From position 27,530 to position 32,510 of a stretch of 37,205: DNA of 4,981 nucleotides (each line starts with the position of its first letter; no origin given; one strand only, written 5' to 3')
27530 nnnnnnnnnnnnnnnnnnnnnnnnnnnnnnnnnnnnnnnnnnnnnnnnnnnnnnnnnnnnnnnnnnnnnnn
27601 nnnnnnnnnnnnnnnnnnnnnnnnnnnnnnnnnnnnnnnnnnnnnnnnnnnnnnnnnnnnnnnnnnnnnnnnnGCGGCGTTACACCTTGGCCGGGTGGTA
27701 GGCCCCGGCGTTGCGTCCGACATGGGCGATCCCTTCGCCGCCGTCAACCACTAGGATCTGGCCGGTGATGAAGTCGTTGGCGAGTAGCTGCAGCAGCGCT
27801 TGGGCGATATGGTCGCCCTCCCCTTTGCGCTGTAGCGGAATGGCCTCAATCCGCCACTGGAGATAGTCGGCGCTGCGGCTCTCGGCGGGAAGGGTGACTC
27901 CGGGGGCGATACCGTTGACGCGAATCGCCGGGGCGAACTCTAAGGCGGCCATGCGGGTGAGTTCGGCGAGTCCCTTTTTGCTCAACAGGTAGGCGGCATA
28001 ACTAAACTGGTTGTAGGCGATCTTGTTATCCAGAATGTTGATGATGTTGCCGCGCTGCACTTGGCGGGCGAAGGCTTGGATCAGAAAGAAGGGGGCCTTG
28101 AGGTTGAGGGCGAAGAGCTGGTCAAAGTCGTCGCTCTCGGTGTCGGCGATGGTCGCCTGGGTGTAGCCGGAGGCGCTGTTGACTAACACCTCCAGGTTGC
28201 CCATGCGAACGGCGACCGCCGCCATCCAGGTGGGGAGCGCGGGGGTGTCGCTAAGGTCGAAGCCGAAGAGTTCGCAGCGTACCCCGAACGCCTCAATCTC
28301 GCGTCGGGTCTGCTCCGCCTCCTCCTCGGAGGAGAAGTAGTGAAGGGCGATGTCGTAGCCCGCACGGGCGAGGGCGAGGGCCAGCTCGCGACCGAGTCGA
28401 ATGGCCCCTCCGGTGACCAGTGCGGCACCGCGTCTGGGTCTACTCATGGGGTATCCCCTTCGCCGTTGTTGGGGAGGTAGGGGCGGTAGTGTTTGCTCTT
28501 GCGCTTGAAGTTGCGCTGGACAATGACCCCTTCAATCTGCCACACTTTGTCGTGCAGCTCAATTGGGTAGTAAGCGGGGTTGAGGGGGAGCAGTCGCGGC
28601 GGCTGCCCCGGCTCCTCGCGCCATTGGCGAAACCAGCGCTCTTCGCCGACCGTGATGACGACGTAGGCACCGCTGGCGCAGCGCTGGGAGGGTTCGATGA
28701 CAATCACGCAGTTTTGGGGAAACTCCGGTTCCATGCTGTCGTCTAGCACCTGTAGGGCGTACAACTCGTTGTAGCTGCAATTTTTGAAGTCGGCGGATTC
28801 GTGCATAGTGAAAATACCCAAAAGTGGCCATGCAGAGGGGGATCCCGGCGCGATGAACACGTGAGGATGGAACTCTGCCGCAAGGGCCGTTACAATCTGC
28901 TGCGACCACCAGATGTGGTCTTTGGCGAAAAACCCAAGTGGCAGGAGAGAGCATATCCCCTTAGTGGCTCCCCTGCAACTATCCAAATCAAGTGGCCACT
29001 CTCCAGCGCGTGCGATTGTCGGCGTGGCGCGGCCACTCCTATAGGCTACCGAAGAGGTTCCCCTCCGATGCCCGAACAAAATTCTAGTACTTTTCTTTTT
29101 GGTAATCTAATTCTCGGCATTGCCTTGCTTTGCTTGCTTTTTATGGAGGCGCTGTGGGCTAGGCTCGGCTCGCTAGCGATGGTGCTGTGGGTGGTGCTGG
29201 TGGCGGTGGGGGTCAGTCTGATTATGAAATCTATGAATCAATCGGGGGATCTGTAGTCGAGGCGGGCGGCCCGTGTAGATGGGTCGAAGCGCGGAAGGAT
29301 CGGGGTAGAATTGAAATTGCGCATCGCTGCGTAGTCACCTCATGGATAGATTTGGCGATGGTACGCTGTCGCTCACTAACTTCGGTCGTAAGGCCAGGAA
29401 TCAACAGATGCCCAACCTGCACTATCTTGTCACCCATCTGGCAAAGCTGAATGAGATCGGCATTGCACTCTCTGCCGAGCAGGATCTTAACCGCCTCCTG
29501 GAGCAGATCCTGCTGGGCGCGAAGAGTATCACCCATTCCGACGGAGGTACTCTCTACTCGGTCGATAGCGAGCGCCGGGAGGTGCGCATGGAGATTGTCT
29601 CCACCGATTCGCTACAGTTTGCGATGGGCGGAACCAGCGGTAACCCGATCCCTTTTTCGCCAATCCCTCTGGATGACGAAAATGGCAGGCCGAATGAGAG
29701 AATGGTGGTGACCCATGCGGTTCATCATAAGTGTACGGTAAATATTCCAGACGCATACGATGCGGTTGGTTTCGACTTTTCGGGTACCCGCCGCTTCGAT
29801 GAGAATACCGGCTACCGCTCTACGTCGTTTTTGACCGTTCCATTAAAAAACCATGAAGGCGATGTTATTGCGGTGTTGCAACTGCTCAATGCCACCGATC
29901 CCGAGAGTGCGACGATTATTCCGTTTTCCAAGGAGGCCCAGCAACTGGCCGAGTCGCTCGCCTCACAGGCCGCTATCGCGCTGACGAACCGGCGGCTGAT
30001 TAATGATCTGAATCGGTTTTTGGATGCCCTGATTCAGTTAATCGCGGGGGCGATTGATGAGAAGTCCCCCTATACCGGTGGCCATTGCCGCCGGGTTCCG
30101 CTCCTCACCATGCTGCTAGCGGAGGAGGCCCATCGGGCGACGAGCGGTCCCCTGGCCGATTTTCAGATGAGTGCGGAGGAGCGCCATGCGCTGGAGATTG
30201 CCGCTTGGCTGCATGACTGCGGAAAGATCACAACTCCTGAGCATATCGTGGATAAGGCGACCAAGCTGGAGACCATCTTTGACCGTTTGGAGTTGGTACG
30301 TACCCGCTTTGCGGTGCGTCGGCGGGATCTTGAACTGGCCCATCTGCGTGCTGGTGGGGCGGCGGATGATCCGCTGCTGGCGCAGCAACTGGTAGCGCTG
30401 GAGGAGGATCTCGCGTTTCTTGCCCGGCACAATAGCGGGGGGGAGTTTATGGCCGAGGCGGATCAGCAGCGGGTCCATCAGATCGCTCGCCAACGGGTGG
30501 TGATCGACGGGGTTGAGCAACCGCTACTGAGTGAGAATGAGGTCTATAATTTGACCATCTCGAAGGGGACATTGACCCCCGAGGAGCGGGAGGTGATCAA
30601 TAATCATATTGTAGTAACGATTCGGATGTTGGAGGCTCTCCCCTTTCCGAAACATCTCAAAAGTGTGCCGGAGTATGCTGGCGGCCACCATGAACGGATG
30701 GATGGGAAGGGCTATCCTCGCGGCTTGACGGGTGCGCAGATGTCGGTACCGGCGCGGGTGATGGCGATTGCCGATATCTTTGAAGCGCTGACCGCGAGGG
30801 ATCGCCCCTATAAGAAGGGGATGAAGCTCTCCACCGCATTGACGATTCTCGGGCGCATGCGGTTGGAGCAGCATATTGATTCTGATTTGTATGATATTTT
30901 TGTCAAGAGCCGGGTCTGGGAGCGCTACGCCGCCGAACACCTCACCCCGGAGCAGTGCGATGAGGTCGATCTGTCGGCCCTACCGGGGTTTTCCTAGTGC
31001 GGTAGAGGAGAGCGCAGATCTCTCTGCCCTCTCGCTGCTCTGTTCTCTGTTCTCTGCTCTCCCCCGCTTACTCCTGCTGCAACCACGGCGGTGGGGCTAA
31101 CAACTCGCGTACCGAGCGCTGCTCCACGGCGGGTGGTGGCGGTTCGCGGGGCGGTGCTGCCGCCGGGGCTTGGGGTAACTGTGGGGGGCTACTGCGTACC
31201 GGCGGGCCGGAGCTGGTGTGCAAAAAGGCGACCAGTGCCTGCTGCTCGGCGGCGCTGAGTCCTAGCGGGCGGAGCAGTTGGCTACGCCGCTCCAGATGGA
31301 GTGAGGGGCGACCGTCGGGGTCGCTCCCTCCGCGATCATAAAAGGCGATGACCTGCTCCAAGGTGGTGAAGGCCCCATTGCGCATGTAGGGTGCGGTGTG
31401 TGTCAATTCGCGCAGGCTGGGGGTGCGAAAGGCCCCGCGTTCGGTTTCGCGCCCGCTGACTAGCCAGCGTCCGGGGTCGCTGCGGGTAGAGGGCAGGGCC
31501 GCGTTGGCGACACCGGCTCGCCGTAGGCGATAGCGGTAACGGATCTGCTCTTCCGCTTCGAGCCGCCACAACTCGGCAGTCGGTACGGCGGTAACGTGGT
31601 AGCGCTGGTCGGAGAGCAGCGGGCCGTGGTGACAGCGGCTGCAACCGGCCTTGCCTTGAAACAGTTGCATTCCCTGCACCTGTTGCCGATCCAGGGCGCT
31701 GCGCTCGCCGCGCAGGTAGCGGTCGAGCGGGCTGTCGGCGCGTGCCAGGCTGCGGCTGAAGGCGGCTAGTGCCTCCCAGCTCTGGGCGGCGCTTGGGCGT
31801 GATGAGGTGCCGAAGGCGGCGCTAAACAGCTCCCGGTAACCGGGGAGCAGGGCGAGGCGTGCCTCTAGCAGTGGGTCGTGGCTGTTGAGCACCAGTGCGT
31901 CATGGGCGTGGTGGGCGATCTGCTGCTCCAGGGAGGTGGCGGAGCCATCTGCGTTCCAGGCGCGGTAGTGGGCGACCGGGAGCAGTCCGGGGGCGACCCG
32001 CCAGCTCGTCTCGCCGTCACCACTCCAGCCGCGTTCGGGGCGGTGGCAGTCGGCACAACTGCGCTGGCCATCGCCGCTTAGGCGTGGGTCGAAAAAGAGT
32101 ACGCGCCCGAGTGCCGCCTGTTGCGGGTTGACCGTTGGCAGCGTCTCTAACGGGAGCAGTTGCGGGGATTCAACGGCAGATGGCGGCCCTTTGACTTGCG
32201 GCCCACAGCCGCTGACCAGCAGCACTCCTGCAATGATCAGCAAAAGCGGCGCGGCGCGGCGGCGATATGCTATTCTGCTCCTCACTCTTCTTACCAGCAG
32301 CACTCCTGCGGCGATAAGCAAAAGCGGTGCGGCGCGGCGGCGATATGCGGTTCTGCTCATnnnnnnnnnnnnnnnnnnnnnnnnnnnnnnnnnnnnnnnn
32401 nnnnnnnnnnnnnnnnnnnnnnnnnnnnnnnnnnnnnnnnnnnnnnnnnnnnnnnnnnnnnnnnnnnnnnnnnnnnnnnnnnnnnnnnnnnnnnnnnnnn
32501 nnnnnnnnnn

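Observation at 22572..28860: Tightly coupled six-gene operon of unassignable function (S24-like / SDR / GtrB-like GT / ThDP carboligase-like / GT-A-like 611 aa / sulfotransferase-like)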

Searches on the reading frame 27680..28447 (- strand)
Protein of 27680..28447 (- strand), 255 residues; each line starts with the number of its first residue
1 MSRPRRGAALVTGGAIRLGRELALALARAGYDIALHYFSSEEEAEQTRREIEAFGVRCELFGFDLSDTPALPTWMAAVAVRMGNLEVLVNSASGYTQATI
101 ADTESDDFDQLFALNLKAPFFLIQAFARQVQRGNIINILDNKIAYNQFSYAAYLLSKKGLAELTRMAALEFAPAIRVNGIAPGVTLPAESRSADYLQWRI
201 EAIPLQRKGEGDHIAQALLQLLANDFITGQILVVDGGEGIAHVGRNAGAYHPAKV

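Call 3: search_protein_families(library=pfam, proteins=[window:27680-28447:-], max_evalue=0.01)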
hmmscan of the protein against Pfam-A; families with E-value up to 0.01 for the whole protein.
window:27680-28447:- (255 aa): 3 families
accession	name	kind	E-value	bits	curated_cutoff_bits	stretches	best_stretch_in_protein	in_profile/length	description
PF13561.12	adh_short_C2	-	7.6e-37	127.6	27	1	18-237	8-234/236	Enoyl-(Acyl carrier protein) reductase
PF00106.31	adh_short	-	2.4e-34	119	26.6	1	8-186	2-183/195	short chain dehydrogenase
PF08659.16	KR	-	2.6e-10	41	22.6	1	7-127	1-124/180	KR domain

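Call 4: search_protein_families(library=ncbifam, proteins=[window:27680-28447:-], max_evalue=0.01)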
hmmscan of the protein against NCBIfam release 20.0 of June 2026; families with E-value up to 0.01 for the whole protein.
window:27680-28447:- (255 aa): 196 families (the best 25 are shown)
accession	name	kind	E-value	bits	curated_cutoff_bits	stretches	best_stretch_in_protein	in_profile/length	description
NF006597.0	PRK09134.1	equivalog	2.7e-66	223.5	281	1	5-242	11-251/261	SDR family oxidoreductase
NF006598.0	PRK09135.1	equivalog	1.7e-56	191.6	288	1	8-240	8-247/249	pteridine reductase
NF009384.0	PRK12743.1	equivalog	5.5e-42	143.7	264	1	4-238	4-247/258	SDR family oxidoreductase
NF012208.0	SDR_dihy_bifunc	exception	4.9e-38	131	325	1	9-237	1-230/233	bifunctional dihydropteridine reductase/dihydrofolate reductase TmpR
TIGR01830.1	3oxo_ACP_reduc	equivalog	3.9e-35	121.7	297.75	1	9-237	1-237/239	3-oxoacyl-[acyl-carrier-protein] reductase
NF004778.0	PRK06124.1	equivalog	2.5e-34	118.9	303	1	8-238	13-252/256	SDR family oxidoreductase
NF009468.0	PRK12826.1-4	equivalog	3.5e-34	118.6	318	1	8-238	9-247/256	SDR family oxidoreductase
NF005873.0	PRK07814.1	equivalog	5.7e-34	117.7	346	1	8-237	12-250/263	SDR family oxidoreductase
NF005559.1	PRK07231.1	subfamily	2.8e-33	115.5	215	1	8-238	6-247/249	glucose 1-dehydrogenase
NF009386.0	PRK12745.1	equivalog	2e-32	112.3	250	1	5-241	4-257/259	3-ketoacyl-ACP reductase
NF004202.0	PRK05653.2-2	equivalog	4.1e-32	111.7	333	1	8-238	9-247/259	3-oxoacyl-ACP reductase FabG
NF004791.0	PRK06138.1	equivalog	8.7e-32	110.4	312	1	9-240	8-251/252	SDR family oxidoreductase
TIGR02685.1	pter_reduc_Leis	equivalog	1.1e-31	110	321.7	1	8-242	3-266/267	pteridine reductase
NF004847.0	PRK06198.1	subfamily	5.2e-31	107.9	240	1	8-231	9-248/269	oxidoreductase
NF005390.0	PRK06935.1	equivalog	1e-30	107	369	1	8-237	17-254/258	2-dehydro-3-deoxy-D-gluconate 5-dehydrogenase KduD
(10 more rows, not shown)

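Call 43: find_homologous_proteins(query=window:27680-28447:-, max_evalue=1e-30)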
Query window:27680-28447:- (255 aa): 2685 proteins with E <= 1e-30 among 8000 candidates; the best 120 are listed.
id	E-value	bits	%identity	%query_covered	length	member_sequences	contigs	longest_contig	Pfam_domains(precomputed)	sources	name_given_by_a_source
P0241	1.1e-161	554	100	100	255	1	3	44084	PF08659.17,PF13561.13,PF00106.32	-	-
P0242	2.3e-106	373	70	97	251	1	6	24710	PF08659.17,PF13561.13,PF00106.32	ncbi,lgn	-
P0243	5.1e-101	355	68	97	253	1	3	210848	PF08659.17,PF13561.13,PF00106.32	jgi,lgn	jgi:NAD(P)-dependent dehydrogenase (short-subunit alcohol dehydrogenase family)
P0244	2.4e-99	350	66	99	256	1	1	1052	PF08659.17,PF13561.13,PF00106.32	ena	-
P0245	1.0e-98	348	65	100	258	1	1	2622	PF08659.17,PF13561.13,PF00106.32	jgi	-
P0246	1.7e-97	344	66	100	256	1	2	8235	PF08659.17,PF13561.13,PF00106.32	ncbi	-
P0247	4.4e-97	342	67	97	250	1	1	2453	PF08659.17,PF13561.13,PF00106.32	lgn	-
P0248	1.9e-96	340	62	100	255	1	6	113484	PF08659.17,PF13561.13,PF00106.32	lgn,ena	-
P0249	4.2e-96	339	64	96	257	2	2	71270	PF08659.17,PF13561.13,PF00106.32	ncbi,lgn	-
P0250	6.7e-96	338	65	100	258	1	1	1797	PF08659.17,PF13561.13,PF00106.32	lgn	-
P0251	7.3e-96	338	64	99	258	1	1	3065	PF08659.17,PF13561.13,PF00106.32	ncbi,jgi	-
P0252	7.7e-96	338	63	98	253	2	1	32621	PF08659.17,PF13561.13,PF00106.32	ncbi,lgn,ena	-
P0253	1.5e-95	337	62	98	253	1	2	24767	PF08659.17,PF13561.13,PF00106.32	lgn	-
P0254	4.0e-95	336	62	100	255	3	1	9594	PF08659.17,PF13561.13,PF00106.32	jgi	jgi:NAD(P)-dependent dehydrogenase (short-subunit alcohol dehydrogenase family)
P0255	4.1e-95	336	65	98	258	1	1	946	PF08659.17,PF13561.13,PF00106.32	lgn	-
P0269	2.4e-93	330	63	98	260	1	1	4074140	PF08659.17,PF13561.13,PF00106.32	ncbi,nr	ncbi:SDR family oxidoreductase [Ectothiorhodospiraceae bacterium BW-2]|nr:SDR family oxidoreductase 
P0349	4.8e-88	313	60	96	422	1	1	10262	PF01288.26,PF08659.17,PF13561.13,PF00106.32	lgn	-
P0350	4.8e-88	313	60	99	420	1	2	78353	PF01288.26,PF08659.17,PF13561.13,PF00106.32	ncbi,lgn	-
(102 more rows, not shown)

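Call 44: find_encoding_contigs(protein=P0242, flank=6000, max_places=2)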
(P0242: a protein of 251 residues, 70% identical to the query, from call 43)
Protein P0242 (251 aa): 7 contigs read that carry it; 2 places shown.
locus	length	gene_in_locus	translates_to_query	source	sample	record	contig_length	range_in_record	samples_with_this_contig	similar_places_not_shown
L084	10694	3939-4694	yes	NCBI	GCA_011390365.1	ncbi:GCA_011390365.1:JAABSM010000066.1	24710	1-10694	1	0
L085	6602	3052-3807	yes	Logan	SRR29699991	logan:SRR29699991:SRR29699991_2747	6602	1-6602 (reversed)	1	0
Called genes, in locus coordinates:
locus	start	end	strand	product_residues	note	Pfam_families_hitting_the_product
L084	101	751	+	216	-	-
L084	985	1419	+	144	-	-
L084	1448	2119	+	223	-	-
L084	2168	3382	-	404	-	-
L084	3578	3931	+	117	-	PF00717:Peptidase_S24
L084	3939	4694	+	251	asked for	PF00106:adh_short, PF08659:KR, PF13561:adh_short_C2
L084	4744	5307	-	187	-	PF01288:HPPK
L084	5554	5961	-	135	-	PF03658:Ub-RnfH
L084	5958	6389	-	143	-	PF10604:Polyketide_cyc2 (weak), PF03364:Polyketide_cyc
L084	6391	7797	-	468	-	PF00209:SNF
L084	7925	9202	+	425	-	PF07690:MFS_1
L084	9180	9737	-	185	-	PF05656:DUF805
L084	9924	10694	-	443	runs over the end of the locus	PF00919:UPF0004, PF04055:Radical_SAM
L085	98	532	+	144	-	-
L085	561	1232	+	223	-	-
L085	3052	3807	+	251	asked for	PF00106:adh_short, PF08659:KR, PF13561:adh_short_C2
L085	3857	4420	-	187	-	PF01288:HPPK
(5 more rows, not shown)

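Call 45: find_encoding_contigs(protein=P0243, flank=6000, max_places=2)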
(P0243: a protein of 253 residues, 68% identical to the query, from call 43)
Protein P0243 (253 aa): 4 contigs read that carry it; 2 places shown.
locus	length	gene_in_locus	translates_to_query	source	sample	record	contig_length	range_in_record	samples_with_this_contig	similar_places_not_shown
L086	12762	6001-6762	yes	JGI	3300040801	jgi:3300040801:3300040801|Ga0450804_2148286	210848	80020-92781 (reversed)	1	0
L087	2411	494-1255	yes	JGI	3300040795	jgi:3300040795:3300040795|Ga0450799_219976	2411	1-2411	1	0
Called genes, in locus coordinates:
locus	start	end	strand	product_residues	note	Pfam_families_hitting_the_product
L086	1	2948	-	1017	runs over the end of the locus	PF03176:MMPL, PF00873:ACR_tran (faint), PF02460:Patched (faint), PF12349:Sterol-sensing, PF03176:MMPL, PF00027:cNMP_binding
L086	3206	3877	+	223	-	-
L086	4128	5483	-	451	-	-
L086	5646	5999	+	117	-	PF00717:Peptidase_S24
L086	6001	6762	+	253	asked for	PF00106:adh_short, PF08659:KR, PF13561:adh_short_C2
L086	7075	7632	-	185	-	PF01288:HPPK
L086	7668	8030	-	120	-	PF03658:Ub-RnfH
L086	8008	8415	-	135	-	PF03364:Polyketide_cyc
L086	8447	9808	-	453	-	PF00209:SNF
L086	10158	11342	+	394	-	PF07690:MFS_1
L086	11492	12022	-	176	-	PF05656:DUF805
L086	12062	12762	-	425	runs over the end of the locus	PF00919:UPF0004, PF04055:Radical_SAM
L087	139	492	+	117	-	PF00717:Peptidase_S24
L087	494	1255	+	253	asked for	PF00106:adh_short, PF08659:KR, PF13561:adh_short_C2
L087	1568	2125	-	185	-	PF01288:HPPK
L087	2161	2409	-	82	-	?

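Call 46: find_encoding_contigs(protein=P0269, flank=6000, max_places=1)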
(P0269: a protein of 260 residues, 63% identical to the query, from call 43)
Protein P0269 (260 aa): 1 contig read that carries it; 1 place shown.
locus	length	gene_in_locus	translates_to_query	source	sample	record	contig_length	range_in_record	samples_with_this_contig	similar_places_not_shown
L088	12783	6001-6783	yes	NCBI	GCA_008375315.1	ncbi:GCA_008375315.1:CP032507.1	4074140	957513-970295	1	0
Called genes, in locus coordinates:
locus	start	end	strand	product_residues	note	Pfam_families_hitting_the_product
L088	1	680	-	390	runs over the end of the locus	PF01855:POR_N, PF17147:PFOR_II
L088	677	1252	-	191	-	PF01558:POR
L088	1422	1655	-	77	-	PF11197:DUF2835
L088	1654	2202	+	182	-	-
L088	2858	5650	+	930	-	PF12633:Adenyl_cycl_N, PF01295:Adenylate_cycl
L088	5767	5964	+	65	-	-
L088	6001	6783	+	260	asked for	PF00106:adh_short, PF08659:KR, PF13561:adh_short_C2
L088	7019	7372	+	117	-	-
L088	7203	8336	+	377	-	PF01131:Topoisom_bac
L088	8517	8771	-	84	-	-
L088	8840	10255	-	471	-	-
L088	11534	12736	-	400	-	PF04851:ResIII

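Call 59: search_protein_families(library=padloc, proteins=[window:27680-28447:-], max_evalue=0.001)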
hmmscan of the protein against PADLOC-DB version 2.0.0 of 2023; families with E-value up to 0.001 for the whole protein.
window:27680-28447:- (255 aa): 0 families

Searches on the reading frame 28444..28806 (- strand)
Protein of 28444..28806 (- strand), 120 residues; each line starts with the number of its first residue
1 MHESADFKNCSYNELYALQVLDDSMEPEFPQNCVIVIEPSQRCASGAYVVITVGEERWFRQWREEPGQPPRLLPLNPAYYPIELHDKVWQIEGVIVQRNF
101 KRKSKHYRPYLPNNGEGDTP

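Call 50: search_protein_families(library=pfam, proteins=[window:28444-28806:-], max_evalue=0.01)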
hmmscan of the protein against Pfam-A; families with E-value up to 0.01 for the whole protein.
window:28444-28806:- (120 aa): 1 family
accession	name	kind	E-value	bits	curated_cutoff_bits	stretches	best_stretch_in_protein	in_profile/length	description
PF00717.28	Peptidase_S24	-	6e-16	58.6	23.3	1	13-96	33-116/116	Peptidase S24-like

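Call 59: search_protein_families(library=padloc, proteins=[window:28444-28806:-], max_evalue=0.001)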
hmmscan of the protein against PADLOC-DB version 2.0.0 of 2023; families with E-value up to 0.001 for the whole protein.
window:28444-28806:- (120 aa): 0 families

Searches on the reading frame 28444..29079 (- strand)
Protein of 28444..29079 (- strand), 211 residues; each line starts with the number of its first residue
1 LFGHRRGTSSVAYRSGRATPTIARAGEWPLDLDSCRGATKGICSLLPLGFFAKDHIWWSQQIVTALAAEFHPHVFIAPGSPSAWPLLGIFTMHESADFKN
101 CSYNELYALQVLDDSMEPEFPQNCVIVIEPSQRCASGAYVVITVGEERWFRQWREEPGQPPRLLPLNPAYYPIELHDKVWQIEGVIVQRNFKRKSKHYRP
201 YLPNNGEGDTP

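Call 3: search_protein_families(library=pfam, proteins=[window:28444-29079:-], max_evalue=0.01)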
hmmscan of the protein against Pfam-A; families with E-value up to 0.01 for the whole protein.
window:28444-29079:- (211 aa): 1 family
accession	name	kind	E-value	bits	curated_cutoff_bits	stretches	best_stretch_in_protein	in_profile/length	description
PF00717.28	Peptidase_S24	-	2.1e-15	56.9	23.3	1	104-187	33-116/116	Peptidase S24-like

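Call 4: search_protein_families(library=ncbifam, proteins=[window:28444-29079:-], max_evalue=0.01)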
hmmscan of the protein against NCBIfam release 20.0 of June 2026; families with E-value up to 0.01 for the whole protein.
window:28444-29079:- (211 aa): 1 family
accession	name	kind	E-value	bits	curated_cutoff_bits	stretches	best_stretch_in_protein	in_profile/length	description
NF007621.2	PRK10276.1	subfamily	0.00036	20.5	110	1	107-187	30-111/115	translesion error-prone DNA polymerase V autoproteolytic subunit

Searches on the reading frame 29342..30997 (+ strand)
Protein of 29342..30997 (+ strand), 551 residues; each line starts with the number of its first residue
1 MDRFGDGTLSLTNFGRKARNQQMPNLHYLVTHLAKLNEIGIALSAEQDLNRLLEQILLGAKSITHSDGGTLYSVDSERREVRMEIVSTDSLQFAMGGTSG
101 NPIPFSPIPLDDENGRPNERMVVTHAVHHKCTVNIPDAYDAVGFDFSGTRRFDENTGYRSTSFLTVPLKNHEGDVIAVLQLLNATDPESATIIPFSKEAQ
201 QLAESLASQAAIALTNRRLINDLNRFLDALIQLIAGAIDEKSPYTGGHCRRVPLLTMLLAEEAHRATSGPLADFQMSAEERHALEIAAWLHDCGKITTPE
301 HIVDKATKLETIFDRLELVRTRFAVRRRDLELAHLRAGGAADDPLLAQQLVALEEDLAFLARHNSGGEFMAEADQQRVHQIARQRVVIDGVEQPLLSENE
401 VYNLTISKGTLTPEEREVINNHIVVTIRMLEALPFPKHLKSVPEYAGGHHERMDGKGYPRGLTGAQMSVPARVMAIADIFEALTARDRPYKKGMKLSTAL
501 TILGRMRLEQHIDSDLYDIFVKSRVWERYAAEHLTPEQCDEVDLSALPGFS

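Call 42: search_protein_families(library=pfam, proteins=[window:29342-30997:+], max_evalue=0.001)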
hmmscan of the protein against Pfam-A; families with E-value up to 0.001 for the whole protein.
window:29342-30997:+ (551 aa): 5 families
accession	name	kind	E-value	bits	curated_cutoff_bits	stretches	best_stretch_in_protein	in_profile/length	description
PF13487.12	HD_5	-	7.2e-44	150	27.2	1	399-516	58-170/170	HD domain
PF01966.28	HD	-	6.5e-13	49.4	22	2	246-318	2-75/116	HD domain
PF01590.32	GAF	-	5.1e-12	46.9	22.4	1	48-214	1-133/133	GAF domain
PF13185.12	GAF_2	-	6.2e-10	39.8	28.6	1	47-214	2-135/136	GAF domain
PF13492.12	GAF_3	-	9e-05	23.3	27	0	150-216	70-129/129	GAF domain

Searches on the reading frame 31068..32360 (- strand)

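Call 42: search_protein_families(library=pfam, proteins=[window:31068-32360:-], max_evalue=0.001)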
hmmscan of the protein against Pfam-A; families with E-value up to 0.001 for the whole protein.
window:31068-32360:- (430 aa): 1 family
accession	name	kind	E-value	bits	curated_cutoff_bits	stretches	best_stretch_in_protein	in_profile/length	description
PF03150.19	CCP_MauG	-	3.1e-31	109.4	25.6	1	80-220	2-148/149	Di-haem cytochrome c peroxidase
